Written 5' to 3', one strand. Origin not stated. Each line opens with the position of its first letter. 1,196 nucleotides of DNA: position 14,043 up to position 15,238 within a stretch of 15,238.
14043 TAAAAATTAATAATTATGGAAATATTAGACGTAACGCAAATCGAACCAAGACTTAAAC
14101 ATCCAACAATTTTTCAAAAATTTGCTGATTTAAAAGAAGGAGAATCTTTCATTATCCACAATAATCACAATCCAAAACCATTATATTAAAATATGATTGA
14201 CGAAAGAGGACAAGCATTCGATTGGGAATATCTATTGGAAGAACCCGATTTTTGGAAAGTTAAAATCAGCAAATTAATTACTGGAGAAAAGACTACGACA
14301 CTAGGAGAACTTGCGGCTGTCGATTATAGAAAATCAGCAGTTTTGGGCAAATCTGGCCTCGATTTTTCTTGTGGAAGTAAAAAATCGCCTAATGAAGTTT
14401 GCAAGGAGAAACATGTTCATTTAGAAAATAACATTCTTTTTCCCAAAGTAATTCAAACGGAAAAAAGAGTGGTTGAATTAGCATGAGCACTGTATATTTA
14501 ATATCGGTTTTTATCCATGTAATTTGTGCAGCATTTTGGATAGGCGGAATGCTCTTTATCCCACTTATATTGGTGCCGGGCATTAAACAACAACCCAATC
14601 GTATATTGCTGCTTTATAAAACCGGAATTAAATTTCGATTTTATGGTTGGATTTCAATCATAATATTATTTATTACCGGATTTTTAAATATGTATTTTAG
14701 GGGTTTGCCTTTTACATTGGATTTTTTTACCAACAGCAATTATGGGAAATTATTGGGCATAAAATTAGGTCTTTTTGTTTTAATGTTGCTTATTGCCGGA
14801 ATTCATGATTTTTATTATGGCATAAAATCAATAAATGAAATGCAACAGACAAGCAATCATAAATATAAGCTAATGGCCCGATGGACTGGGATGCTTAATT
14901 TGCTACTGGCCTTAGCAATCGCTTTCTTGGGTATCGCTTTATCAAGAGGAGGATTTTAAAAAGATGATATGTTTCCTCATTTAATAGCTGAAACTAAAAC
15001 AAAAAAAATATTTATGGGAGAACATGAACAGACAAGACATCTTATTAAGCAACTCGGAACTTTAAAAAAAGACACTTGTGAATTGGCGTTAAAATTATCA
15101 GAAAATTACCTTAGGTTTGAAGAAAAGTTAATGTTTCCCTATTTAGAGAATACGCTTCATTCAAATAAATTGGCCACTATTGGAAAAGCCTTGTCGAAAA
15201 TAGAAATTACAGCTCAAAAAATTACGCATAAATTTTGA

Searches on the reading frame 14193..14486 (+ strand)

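Call 59: search_protein_families(library=pfam, proteins=[window:14193-14486:+], max_evalue=0.01)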
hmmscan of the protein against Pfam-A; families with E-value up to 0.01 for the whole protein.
window:14193-14486:+ (97 aa): 1 family
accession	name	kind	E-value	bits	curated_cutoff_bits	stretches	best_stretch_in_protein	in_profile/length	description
PF04405.19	ScdA_N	-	5.7e-08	32.7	32.5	1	35-78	3-46/56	Domain of Unknown function (DUF542)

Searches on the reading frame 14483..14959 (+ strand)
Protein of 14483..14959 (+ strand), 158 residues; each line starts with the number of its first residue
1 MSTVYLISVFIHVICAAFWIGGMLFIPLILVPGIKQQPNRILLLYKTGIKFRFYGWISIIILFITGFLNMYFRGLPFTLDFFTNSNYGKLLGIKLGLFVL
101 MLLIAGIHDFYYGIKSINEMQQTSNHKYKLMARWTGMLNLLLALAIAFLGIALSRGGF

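Call 22: search_protein_families(library=pfam, proteins=[window:14483-14959:+])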
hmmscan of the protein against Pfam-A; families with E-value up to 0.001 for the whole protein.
window:14483-14959:+ (158 aa): 1 family
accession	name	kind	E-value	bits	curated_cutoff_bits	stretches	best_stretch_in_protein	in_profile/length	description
PF05425.18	CopD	-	4.5e-11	43.5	32.1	1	50-149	6-101/105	Copper resistance protein D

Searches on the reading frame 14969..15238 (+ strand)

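Call 59: search_protein_families(library=pfam, proteins=[window:14969-15238:+], max_evalue=0.01)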
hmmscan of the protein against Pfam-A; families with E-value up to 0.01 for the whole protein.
window:14969-15238:+ (89 aa): 1 family
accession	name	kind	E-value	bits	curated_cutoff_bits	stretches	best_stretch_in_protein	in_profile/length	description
PF01814.28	Hemerythrin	-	0.0032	18.4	25.3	0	14-64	5-63/127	Hemerythrin HHE cation binding domain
